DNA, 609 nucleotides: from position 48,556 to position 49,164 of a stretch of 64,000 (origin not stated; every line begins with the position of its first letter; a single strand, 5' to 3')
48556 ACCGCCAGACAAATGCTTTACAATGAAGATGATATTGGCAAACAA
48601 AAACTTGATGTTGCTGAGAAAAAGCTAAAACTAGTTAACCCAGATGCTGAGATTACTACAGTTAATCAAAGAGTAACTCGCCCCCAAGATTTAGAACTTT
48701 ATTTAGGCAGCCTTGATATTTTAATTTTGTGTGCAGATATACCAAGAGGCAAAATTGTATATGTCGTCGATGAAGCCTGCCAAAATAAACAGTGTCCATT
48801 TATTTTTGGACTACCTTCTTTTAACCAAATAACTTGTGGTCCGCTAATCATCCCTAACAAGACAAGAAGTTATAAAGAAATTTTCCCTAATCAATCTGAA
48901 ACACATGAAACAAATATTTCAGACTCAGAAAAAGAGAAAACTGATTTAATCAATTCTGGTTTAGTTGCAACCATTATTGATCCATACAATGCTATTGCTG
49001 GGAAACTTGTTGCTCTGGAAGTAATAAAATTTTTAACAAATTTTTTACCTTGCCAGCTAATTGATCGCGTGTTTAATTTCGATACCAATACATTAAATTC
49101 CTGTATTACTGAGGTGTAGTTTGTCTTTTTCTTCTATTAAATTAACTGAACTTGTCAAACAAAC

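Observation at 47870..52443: E1-like peptide-modification cluster with microcin C / pantocin gene logic but a precursor that fits neither class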

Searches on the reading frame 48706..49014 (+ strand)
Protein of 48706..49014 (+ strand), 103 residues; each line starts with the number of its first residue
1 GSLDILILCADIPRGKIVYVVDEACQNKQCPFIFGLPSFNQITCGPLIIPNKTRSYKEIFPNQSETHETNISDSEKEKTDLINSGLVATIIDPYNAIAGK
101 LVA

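Call 45: find_related_loci(query=A2, collection=metagenome_contigs, flank=5000)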
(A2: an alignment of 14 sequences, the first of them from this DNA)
Query A2 (103 aa) in metagenome_contigs; peptide patterns used: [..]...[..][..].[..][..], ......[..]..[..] (x = any residue, [..] = any of these).
44 stretches matched a pattern; 20 encode a relative of the query (tblastn E <= 1e-3); 20 distinct loci.
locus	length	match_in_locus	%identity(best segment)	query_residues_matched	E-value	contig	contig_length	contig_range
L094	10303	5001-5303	82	3-103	9e-57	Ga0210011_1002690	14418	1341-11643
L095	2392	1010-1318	81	1-103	7e-57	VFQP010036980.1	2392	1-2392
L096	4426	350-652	80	3-103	1e-54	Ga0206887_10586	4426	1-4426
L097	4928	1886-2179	59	1-102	4e-36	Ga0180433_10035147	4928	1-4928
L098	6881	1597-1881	41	2-103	1e-23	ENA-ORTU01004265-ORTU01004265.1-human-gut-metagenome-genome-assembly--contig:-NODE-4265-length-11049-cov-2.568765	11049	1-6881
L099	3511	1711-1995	46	2-103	1e-23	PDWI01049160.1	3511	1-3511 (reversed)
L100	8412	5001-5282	40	3-103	3e-22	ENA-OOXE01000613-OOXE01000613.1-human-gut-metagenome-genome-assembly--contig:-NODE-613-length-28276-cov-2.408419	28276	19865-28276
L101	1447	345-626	40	3-103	3e-22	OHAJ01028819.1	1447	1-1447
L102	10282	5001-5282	40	3-103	3e-22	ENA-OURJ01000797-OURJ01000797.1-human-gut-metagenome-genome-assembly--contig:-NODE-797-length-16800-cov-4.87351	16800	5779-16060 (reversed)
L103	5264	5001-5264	42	2-96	4e-22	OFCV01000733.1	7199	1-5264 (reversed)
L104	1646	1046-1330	39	2-103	3e-21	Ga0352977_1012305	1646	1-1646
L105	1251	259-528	44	4-101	6e-21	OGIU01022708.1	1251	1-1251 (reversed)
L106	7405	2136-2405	43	4-101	4e-20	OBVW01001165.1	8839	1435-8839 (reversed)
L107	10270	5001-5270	43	4-101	4e-20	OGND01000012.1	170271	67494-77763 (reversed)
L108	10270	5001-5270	43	4-101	4e-20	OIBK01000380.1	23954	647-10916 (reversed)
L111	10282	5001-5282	39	1-101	7e-20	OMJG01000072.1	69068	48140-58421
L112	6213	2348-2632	36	2-103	4e-18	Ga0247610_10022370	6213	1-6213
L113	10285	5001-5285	34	1-101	5e-17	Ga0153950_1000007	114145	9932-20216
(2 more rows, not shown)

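Call 49: search_protein_families(library=pfam, proteins=[L098:2940-4178:+, L098:4126-4668:+, L098:4828-5583:-, L100:2029-3810:+, L100:6341-7516:+, L107:6573-7808:+, L107:8027-9244:+, L107:9241-10269:+, L113:6612-7829:+, L107:3072-3647:+], max_evalue=0.01)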
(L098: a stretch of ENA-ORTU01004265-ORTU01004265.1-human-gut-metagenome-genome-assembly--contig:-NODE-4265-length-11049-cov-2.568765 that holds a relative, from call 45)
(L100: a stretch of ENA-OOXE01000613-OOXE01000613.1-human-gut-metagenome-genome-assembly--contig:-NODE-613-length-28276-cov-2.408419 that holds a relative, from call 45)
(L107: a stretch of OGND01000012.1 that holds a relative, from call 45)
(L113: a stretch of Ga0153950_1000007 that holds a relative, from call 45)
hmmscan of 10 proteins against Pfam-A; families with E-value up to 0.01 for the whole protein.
L098:2940-4178:+ (412 aa): 4 families
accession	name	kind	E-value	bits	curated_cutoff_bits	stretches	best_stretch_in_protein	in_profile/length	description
PF07690.21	MFS_1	-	4.7e-22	78.8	33.4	1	23-350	9-344/347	Major Facilitator Superfamily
PF05977.19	MFS_3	-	5.3e-06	25.6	27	1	42-228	42-229/524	Transmembrane secretion effector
PF00083.30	Sugar_tr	-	1.1e-05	24.9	22.3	1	45-119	46-122/452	Sugar (and other) transporter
PF12832.13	MFS_1_like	-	0.0004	20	25.2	1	23-304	14-297/373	MFS_1 like family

L098:4126-4668:+ (180 aa): 2 families
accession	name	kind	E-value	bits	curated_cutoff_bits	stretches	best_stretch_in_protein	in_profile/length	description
PF13302.13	Acetyltransf_3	-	9.1e-10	39.8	25.4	1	44-157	31-134/138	Acetyltransferase (GNAT) domain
PF00583.31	Acetyltransf_1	-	6e-07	30.2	20.7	1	70-153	26-109/116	Acetyltransferase (GNAT) family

L098:4828-5583:- (251 aa): 2 families
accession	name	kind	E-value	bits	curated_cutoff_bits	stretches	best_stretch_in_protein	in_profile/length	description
PF08769.17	Spo0A_C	-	9.3e-25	87.1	25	1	145-248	1-104/104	Sporulation initiation factor Spo0A C terminal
PF00072.30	Response_reg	-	8.1e-13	49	30.2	1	7-99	1-91/111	Response regulator receiver domain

L100:2029-3810:+ (593 aa): 2 families
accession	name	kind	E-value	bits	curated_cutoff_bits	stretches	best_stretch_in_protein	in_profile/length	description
PF01381.28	HTH_3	-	2.1e-11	44.1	23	2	17-65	4-53/55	Helix-turn-helix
PF13560.12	HTH_31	-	0.0012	19.6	27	0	18-46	10-39/64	Helix-turn-helix domain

L100:6341-7516:+ (391 aa): 3 families
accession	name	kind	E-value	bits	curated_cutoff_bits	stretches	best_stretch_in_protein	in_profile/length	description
PF07690.21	MFS_1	-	3.2e-22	79.4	33.4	2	25-303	11-291/347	Major Facilitator Superfamily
PF00083.30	Sugar_tr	-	4.2e-06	26.4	22.3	1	45-119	46-122/452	Sugar (and other) transporter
PF00335.26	Tetraspanin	-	0.00033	20.8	32.1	1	98-208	9-118/225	Tetraspanin family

L107:6573-7808:+ (411 aa): 3 families
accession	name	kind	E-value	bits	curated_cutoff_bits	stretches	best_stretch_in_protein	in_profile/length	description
PF07690.21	MFS_1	-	7.7e-30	104.4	33.4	1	18-364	1-345/347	Major Facilitator Superfamily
PF05977.19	MFS_3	-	4.4e-14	52.3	27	1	14-330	11-324/524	Transmembrane secretion effector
PF12832.13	MFS_1_like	-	9.3e-05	22.1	25.2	1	39-322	25-301/373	MFS_1 like family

L107:8027-9244:+ (405 aa): 9 families
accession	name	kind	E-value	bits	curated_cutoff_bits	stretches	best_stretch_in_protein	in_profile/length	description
PF13535.11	ATP-grasp_4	-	1.6e-14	54.3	27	1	148-286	2-156/160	ATP-grasp domain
PF18603.7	LAL_C2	-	1.6e-11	44.7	29.4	1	327-399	2-74/78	L-amino acid ligase C-terminal domain 2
PF02655.19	ATP-grasp_3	-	1.3e-10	42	23.2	1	120-283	10-157/160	ATP-grasp domain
PF07478.18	Dala_Dala_lig_C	-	2e-09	37.7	24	1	127-213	8-100/204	D-ala D-ala ligase C-terminus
PF01071.24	GARS_A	-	3.8e-09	37.1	27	1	112-218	1-114/194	Phosphoribosylglycinamide synthetase, ATP-grasp (A) domain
PF02786.22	CPSase_L_D2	-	7.8e-07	29.3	19.8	1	124-314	10-209/211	Carbamoyl-phosphate synthase L chain, ATP binding domain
PF02222.28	ATP-grasp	-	3.2e-06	27.3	27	1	121-282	3-162/179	ATP-grasp domain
PF15632.11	ATPgrasp_Ter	-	7.3e-05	23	29.1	1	187-315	5-115/131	ATP-grasp in the biosynthetic pathway with Ter operon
PF18130.6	ATPgrasp_N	-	0.0017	19.3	27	1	53-100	31-79/81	ATP-grasp N-terminal domain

L107:9241-10269:+ (343 aa): 1 family
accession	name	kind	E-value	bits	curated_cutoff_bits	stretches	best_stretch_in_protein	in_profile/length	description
PF01136.24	Peptidase_U32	-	2.2e-13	50.5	22.4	1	96-281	3-191/233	Peptidase family U32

L113:6612-7829:+ (405 aa): 1 family
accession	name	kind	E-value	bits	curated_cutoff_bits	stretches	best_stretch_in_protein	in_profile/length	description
PF07690.21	MFS_1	-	1.4e-09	37.8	33.4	1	17-321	2-312/347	Major Facilitator Superfamily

L107:3072-3647:+ (191 aa): 1 family
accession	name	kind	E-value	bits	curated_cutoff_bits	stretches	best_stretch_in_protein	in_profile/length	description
PF04647.20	AgrB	-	8e-30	104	23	1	8-186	3-183/185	Accessory gene regulator B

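Call 52: search_solved_structures(query=L098:4126-4668:+, max_evalue=0.01)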
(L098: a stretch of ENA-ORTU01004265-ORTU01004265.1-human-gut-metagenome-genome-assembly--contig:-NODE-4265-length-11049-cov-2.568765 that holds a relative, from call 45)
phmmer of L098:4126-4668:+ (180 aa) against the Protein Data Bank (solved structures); distinct sequences matched with E-value up to 0.01: 1.
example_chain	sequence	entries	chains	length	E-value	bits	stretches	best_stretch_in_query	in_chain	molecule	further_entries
3tth_A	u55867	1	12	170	0.0021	20.9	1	115-158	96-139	Spermidine N1-acetyltransferase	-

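Call 83: search_protein_families(library=pfam, proteins=[L100:7660-8412:+, L113:2116-3504:+, L113:3501-3995:+, L113:7957-9609:-, L111:9330-10259:+, L111:1054-3138:-, L100:1084-1722:+, L107:375-1628:-, L107:1625-2317:-], max_evalue=0.01)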
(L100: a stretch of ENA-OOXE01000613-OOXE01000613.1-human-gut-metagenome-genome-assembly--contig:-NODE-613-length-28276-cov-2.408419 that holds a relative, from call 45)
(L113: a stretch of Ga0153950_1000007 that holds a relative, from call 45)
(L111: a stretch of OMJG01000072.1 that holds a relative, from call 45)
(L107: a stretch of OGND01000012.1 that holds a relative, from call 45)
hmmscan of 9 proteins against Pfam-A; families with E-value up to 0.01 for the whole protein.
L100:7660-8412:+ (251 aa): 1 family
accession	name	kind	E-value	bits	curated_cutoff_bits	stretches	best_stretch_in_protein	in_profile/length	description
PF00149.33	Metallophos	-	1.5e-06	29.2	21.5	1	57-154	4-83/191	Calcineurin-like phosphoesterase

L113:2116-3504:+ (462 aa): 0 families

L113:3501-3995:+ (164 aa): 0 families

L113:7957-9609:- (550 aa): 4 families
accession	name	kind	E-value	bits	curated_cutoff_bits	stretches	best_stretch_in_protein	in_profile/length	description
PF02878.22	PGM_PMM_I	-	1.6e-30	106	22.5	1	38-179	2-134/138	Phosphoglucomutase/phosphomannomutase, alpha/beta/alpha domain I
PF02880.22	PGM_PMM_III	-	2.2e-27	95.9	20.7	1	326-445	1-114/115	Phosphoglucomutase/phosphomannomutase, alpha/beta/alpha domain III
PF02879.22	PGM_PMM_II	-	5.7e-10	40.1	29.3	1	209-322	2-103/103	Phosphoglucomutase/phosphomannomutase, alpha/beta/alpha domain II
PF00408.26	PGM_PMM_IV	-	1.7e-07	31.6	23.1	1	488-540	12-64/68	Phosphoglucomutase/phosphomannomutase, C-terminal domain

L111:9330-10259:+ (309 aa): 0 families

L111:1054-3138:- (694 aa): 7 families
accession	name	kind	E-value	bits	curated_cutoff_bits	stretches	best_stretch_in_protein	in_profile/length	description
PF00359.27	PTS_EIIA_2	-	4.3e-34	118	27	1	549-688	2-141/144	Phosphoenolpyruvate-dependent sugar phosphotransferase system, EIIA 2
PF00874.25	PRD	-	8.1e-15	55.4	23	1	303-389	4-88/90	PRD domain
PF08279.18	HTH_11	-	6.2e-09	36.1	25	1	4-39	1-36/55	HTH domain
PF05043.19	Mga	-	1.8e-07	32.1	21.1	1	111-164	36-86/87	Mga helix-turn-helix domain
PF09182.16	PuR_N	-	0.0023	18.3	24.6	0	88-138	2-53/70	Bacterial purine repressor, N-terminal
PF12116.14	SpoIIID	-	0.0025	18.3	27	0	2-49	5-50/82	Stage III sporulation protein D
PF02302.22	PTS_IIB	-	0.0039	18.3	23.6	0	406-462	3-60/90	PTS system, Lactose/Cellobiose specific IIB subunit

L100:1084-1722:+ (212 aa): 1 family
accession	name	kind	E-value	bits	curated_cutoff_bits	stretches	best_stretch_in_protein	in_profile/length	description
PF04138.20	GtrA_DPMS_TM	-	4.4e-07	30.6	26.1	1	106-201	24-115/117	GtrA/DPMS, transmembrane domain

L107:375-1628:- (417 aa): 1 family
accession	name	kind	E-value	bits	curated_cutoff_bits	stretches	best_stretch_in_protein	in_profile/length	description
PF14501.12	HATPase_c_5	-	1.7e-15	57.2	22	1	320-415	1-101/102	GHKL domain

L107:1625-2317:- (230 aa): 3 families
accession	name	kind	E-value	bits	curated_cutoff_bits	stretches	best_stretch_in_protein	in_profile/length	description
PF04397.21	LytTR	-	1.3e-15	57.8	22.6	1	132-221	4-97/98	LytTr DNA-binding domain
PF00072.30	Response_reg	-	7.1e-12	45.9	30.2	1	3-107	1-106/111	Response regulator receiver domain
PF21845.1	DUF6904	-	0.005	17.1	27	1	75-154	98-180/238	Domain of unknown function (DUF6904)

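Call 104: search_protein_families(library=ncbifam, proteins=[L098:4126-4668:+, L107:8027-9244:+], max_evalue=0.001)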
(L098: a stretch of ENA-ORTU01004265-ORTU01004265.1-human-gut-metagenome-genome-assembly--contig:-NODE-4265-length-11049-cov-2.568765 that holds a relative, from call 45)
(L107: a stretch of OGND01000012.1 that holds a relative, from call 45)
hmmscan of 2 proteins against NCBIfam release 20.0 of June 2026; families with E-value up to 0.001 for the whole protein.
L098:4126-4668:+ (180 aa): 0 families

L107:8027-9244:+ (405 aa): 38 families (the best 25 are shown)
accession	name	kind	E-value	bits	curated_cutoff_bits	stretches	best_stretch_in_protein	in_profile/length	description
NF002563.0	PRK02186.1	subfamily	7.9e-48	163.4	625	1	34-401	28-395/890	argininosuccinate lyase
NF002378.0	PRK01372.1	subfamily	5.4e-18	64.7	243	1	101-279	88-267/305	D-alanine--D-alanine ligase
NF053643.1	Ddl_archaea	equivalog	2.7e-15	56.2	500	1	97-311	90-298/367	putative pseudomurein biosynthesis ATP-grasp protein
NF053745.1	AAntcapLigBacD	equivalog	7.9e-15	54.2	850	1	61-184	84-207/471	alanine--anticapsin ligase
NF005543.0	PRK07206.1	subfamily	1.8e-14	53.2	302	1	120-377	113-387/416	hypothetical protein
TIGR01205.1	D_ala_D_alaTIGR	subfamily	2e-14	53.3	245.65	1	103-279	96-283/318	D-alanine--D-alanine ligase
TIGR00877.1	purD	equivalog_domain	4.9e-11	42.1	288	1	97-218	86-216/425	phosphoribosylamine--glycine ligase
NF002527.0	PRK01966.1-3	equivalog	7.9e-11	41.7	310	1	100-216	105-224/332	D-alanine--D-alanine ligase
NF002528.0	PRK01966.1-4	subfamily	4.4e-10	38.9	262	1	102-210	130-246/366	D-alanine--D-alanine ligase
NF000206.1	D_ala_D_lac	equivalog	8.7e-10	38.1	550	1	103-202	122-219/342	D-alanine--(R)-lactate ligase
TIGR03909.1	pyrrolys_PylC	equivalog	1.6e-09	37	248.3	1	147-307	123-276/374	3-methylornithine--L-lysine ligase PylC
NF011169.0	PRK14571.1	equivalog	7.7e-09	35.3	404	1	98-211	78-188/300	D-alanyl-alanine synthetase A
NF000091.3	D_ala_D_ser_VanG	exception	1.4e-08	34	495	1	103-201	125-226/344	D-alanine--D-serine ligase VanG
NF009402.0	PRK12767.1-1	equivalog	2.6e-08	33.1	218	1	5-195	4-195/329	carbamoyl phosphate synthase-like protein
NF003671.0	PRK05294.1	equivalog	3.4e-08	31.6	599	1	51-320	601-873/1058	carbamoyl-phosphate synthase large subunit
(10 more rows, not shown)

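Call 109: search_protein_families(library=pfam, proteins=[L112:78-1334:+, L112:3063-4517:-, L112:1691-2743:+, L113:5338-6495:+], max_evalue=0.01)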
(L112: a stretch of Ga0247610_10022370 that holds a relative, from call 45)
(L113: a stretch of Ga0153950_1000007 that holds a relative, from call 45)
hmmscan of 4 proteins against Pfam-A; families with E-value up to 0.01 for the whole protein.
L112:78-1334:+ (418 aa): 7 families
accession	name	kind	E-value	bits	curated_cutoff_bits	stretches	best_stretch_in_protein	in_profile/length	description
PF00005.33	ABC_tran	-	6e-28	98.6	25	1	226-372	2-136/137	ABC transporter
PF00664.28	ABC_membrane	-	1.6e-11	44.8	28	1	10-152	117-259/274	ABC transporter transmembrane region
PF02463.25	SMC_N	-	5.2e-05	23.2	40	1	306-407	124-204/220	RecF/RecN/SMC N terminal domain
PF13555.12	AAA_29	-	0.00046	20.3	27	1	234-252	21-39/61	P-loop containing region of AAA domain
PF13401.12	AAA_22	-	0.00048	20.9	27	1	238-269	8-33/130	AAA domain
PF13304.12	AAA_21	-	0.0041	17.7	27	0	238-255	2-19/304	AAA domain, putative AbiEii toxin, Type IV TA system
PF09818.15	ABC_ATPase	-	0.0084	15.6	23.2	0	327-390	141-203/283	P-loop domain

L112:3063-4517:- (484 aa): 1 family
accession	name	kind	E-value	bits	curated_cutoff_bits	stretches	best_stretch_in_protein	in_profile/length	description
PF03432.20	Relaxase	-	2.4e-32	112.4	24.6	1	45-179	1-132/132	MobA/VirD2-like, nuclease domain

L112:1691-2743:+ (350 aa): 1 family
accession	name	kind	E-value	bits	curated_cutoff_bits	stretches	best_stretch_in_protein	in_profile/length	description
PF00899.27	ThiF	-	4.5e-39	134.5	28.1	1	121-338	13-219/238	ThiF family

L113:5338-6495:+ (385 aa): 9 families
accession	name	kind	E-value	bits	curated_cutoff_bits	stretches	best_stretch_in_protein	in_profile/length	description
PF00004.35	AAA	-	1.5e-14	55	21.2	1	157-278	1-124/131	ATPase family associated with various cellular activities (AAA)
PF05621.17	TniB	-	5.3e-07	29.7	22.4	0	135-176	16-57/189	Bacterial TniB protein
PF13191.12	AAA_16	-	5.8e-07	30.6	32.6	1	138-176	5-47/167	AAA ATPase domain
PF07728.20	AAA_5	-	5.9e-07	30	22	1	156-229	1-84/139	AAA domain (dynein-related subfamily)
PF13401.12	AAA_22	-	2e-05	25.4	27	1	152-207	3-59/130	AAA domain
PF01695.23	IstB_IS21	-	5.7e-05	23.2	24.1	1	137-181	78-119/238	IstB-like ATP binding protein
PF05496.18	RuvB_N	-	7.7e-05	22.9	27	0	150-230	29-98/159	Holliday junction DNA helicase RuvB P-loop domain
PF13173.12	AAA_14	-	0.002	18.6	27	1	155-232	3-78/129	AAA domain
PF12775.13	AAA_7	-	0.002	18.1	25.8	1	152-226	31-110/181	P-loop containing dynein motor region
